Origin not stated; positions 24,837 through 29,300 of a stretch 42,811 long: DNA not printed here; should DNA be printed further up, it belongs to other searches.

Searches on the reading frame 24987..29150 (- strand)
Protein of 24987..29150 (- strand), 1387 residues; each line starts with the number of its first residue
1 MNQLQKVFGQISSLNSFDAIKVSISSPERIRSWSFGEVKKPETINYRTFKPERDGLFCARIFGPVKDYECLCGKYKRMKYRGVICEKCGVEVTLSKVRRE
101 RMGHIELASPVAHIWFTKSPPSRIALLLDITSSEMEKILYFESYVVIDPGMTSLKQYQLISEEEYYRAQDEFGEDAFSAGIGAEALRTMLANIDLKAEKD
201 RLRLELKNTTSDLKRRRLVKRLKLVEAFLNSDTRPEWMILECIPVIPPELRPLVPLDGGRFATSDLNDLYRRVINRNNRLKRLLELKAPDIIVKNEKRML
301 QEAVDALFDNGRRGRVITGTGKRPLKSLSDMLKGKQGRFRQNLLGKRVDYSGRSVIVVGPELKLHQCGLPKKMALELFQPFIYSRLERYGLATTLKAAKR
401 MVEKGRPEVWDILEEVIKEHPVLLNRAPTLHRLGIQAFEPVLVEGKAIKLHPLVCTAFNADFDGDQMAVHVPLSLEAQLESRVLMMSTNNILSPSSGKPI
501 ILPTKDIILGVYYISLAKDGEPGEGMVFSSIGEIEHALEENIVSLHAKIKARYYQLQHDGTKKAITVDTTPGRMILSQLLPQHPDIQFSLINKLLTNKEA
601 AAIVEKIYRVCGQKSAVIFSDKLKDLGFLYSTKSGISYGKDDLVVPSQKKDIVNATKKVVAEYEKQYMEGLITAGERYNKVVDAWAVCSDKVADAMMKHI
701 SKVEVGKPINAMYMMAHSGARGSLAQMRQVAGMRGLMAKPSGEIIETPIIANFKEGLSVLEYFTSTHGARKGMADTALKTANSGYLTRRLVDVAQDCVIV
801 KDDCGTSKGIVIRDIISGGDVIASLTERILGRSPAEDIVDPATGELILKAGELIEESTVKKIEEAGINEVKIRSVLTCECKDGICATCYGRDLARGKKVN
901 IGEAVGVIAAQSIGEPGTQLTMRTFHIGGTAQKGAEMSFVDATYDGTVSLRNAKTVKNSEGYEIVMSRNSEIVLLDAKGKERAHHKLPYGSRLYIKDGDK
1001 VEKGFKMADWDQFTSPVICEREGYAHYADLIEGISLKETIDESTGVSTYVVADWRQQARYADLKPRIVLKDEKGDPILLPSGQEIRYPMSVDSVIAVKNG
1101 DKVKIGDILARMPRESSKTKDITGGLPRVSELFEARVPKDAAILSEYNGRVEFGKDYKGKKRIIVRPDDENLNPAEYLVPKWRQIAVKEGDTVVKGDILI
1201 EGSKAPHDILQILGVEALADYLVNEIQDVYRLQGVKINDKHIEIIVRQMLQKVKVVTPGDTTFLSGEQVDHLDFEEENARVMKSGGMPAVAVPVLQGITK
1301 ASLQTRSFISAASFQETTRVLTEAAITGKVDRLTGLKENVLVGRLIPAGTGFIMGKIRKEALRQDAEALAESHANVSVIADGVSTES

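Call 81: search_protein_families(library=pfam, proteins=[window:24987-29150:-], max_evalue=0.00001)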
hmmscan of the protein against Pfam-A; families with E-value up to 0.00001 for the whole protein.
window:24987-29150:- (1387 aa): 6 families
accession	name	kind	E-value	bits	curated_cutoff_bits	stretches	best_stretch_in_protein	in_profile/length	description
PF04997.17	RNA_pol_Rpb1_1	-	3.5e-85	286.5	39.7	1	15-343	2-312/312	RNA polymerase Rpb1, domain 1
PF04998.22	RNA_pol_Rpb1_5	-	4.9e-78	262.7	28.5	1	756-1304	1-265/267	RNA polymerase Rpb1, domain 5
PF00623.25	RNA_pol_Rpb1_2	-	6.4e-38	131.1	25.3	2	395-486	74-165/166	RNA polymerase Rpb1, domain 2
PF04983.23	RNA_pol_Rpb1_3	-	2.6e-26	92.9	28.9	1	490-643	1-162/162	RNA polymerase Rpb1, domain 3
PF05000.22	RNA_pol_Rpb1_4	-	3.6e-18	65.9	24.8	1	672-753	1-106/107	RNA polymerase Rpb1, domain 4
PF13533.13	Biotin_lipoyl_2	-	4.9e-07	29.9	29.8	0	1184-1201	13-30/32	Biotin-lipoyl like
